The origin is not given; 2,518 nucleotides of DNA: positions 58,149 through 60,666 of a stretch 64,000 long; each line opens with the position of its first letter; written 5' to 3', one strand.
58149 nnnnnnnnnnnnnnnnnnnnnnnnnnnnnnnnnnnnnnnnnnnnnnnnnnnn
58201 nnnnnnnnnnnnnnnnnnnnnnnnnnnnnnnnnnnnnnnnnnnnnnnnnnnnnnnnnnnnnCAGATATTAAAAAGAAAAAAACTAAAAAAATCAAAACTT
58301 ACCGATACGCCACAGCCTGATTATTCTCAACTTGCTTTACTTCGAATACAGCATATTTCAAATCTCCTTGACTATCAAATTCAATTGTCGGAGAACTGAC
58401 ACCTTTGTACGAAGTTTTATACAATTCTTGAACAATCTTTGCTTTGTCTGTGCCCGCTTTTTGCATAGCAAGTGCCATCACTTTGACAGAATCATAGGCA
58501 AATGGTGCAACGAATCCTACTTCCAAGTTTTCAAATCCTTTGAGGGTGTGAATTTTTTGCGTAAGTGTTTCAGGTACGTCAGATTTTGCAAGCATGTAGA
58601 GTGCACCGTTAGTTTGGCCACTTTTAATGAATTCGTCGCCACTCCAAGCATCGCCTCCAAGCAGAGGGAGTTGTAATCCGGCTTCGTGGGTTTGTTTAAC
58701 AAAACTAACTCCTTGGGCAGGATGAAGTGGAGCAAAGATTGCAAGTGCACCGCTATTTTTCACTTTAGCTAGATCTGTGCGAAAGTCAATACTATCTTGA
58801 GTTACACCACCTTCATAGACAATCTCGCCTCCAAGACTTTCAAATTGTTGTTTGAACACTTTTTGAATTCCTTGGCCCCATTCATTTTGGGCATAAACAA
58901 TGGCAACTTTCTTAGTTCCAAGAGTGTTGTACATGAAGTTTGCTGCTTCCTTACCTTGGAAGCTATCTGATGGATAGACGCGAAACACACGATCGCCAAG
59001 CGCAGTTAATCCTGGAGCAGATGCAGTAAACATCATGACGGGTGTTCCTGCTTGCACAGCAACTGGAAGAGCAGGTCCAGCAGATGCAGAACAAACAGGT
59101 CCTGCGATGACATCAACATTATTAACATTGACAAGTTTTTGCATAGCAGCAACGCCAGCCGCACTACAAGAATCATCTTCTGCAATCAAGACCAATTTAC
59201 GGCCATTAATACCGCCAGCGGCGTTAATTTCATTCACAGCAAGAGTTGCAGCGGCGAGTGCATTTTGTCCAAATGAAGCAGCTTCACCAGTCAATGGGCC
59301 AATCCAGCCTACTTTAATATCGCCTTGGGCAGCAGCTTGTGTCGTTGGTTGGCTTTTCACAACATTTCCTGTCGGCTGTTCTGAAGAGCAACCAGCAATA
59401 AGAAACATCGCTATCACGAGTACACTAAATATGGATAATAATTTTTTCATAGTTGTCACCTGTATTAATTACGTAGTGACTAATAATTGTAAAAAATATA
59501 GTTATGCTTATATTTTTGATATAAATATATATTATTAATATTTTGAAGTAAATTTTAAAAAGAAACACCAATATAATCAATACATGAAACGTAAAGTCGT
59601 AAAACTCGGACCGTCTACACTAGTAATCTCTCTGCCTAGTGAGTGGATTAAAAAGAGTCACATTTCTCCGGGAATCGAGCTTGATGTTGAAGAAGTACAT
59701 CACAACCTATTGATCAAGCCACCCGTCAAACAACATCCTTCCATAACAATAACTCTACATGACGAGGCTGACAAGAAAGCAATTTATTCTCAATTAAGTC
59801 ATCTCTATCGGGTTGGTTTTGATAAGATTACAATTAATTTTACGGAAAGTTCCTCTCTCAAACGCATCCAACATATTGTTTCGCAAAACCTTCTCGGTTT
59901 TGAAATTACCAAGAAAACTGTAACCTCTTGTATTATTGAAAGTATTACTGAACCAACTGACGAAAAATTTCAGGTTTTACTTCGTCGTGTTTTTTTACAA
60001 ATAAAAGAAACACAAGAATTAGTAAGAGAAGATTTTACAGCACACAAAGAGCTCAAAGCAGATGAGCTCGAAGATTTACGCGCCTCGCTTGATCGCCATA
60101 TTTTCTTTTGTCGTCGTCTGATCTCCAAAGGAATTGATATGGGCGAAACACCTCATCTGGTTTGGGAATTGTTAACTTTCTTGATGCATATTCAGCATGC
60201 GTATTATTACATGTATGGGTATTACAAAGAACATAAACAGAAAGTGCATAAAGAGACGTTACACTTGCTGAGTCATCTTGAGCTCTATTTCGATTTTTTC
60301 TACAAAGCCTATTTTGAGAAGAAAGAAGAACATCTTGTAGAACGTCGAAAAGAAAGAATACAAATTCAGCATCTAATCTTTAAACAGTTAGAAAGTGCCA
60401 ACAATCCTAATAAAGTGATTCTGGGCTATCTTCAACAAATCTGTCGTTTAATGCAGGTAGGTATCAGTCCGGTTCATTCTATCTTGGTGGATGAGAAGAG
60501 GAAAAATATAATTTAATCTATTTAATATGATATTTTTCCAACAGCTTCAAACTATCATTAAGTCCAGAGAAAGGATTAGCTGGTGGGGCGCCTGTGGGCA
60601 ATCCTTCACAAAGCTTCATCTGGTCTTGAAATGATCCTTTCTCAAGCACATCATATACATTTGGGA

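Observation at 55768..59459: Six-gene minus-strand block: orphan LivJ-like binding lipoprotein followed by five ORFans (four translationally coupled) with no recognisable domains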

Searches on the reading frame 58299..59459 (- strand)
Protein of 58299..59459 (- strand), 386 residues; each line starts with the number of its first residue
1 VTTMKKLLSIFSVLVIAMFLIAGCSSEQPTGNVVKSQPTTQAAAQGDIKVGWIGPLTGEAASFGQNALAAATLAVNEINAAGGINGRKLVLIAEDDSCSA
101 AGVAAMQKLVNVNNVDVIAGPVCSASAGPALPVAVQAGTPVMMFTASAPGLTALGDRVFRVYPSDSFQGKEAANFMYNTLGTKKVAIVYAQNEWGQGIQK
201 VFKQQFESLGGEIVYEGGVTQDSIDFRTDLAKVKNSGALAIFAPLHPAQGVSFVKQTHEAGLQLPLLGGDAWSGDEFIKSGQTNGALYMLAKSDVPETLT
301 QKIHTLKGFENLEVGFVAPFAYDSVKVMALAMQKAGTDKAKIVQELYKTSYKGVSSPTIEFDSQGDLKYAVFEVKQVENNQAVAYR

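Call 3: search_protein_families(library=pfam, proteins=[window:58299-59459:-], max_evalue=1)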
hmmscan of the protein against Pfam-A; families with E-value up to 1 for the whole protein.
window:58299-59459:- (386 aa): 5 families
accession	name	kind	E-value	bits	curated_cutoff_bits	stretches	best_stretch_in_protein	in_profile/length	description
PF13458.12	Peripla_BP_6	-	3.2e-51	175.5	31.7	1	48-375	2-339/343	Periplasmic binding protein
PF01094.35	ANF_receptor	-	1.8e-33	116.5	25.4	1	68-378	3-351/353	Receptor family ligand binding region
PF13433.12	Peripla_BP_5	-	3.1e-19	69.8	27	1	48-263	1-214/363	Periplasmic binding protein domain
PF24381.1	DUF7537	-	0.053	13.5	31.7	1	10-46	2-38/258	Family of unknown function (DUF7537)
PF04348.19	LppC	-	0.11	11.5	28.8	1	79-213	248-377/563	LppC putative lipoprotein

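Call 4: search_protein_families(library=ncbifam, proteins=[window:58299-59459:-], max_evalue=1)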
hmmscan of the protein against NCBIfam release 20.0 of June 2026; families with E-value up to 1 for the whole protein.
window:58299-59459:- (386 aa): 6 families
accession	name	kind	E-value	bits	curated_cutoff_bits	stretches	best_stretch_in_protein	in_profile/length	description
NF011933.0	PRK15404.1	subfamily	1.2e-45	156.2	477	1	39-380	18-363/370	high-affinity branched-chain amino acid ABC transporter substrate-binding protein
TIGR03407.1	urea_ABC_UrtA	exception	3e-19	69.1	492.75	1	48-264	1-218/361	urea ABC transporter substrate-binding protein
TIGR03669.1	urea_ABC_arch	equivalog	2.4e-13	49.8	494.8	1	48-266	1-217/375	urea ABC transporter substrate-binding protein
NF041742.1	WGxxGxxG_fam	subfamily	0.11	13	35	1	4-54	1-56/69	WGxxGxxG family protein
NF038029.1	LP_plasma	domain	0.15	12.6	24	1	4-16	1-13/24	lipoprotein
NF053611.1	YiaD_Gzip_OmpA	equivalog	0.28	10.8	175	1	14-87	3-69/206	YiaD family glycine zipper/OmpA-like lipoprotein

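Call 5: search_protein_families(library=padloc, proteins=[window:58299-59459:-], max_evalue=1)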
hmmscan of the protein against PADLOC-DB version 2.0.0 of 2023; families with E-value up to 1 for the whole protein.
window:58299-59459:- (386 aa): 0 families

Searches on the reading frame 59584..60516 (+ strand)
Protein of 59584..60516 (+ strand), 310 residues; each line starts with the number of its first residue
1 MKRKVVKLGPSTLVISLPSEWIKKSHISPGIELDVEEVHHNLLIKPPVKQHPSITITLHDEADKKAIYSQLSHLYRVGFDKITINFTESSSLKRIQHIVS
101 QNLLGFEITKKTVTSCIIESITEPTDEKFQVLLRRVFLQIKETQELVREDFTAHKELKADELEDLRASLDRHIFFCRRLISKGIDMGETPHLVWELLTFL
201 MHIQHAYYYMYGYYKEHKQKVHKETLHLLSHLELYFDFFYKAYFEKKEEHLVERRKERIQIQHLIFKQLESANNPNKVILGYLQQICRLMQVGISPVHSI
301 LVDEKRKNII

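Call 15: search_protein_families(library=pfam, proteins=[window:59584-60516:+], max_evalue=0.001)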
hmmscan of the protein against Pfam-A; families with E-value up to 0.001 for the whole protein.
window:59584-60516:+ (310 aa): 1 family
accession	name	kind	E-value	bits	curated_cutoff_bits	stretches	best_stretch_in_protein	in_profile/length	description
PF04014.23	MazE_antitoxin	-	4.5e-05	23.7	24.7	1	8-47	3-43/48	Antidote-toxin recognition MazE, bacterial antitoxin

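Call 18: search_protein_families(library=phrogs, proteins=[window:59584-60516:+], max_evalue=1)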
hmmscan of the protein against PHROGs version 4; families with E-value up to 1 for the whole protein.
window:59584-60516:+ (310 aa): 5 families
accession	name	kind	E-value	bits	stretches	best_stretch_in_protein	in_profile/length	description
phrog_17551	-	unknown function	0.045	14.4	1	238-266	24-52/65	-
phrog_4324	-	unknown function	0.06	14.6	1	1-70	2-68/89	-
phrog_12601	-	unknown function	0.26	12.4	1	260-292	15-47/69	-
phrog_6461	-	unknown function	0.45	11.9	1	248-280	15-47/115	-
phrog_27480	-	unknown function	0.63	11.2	0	223-271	3-52/54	-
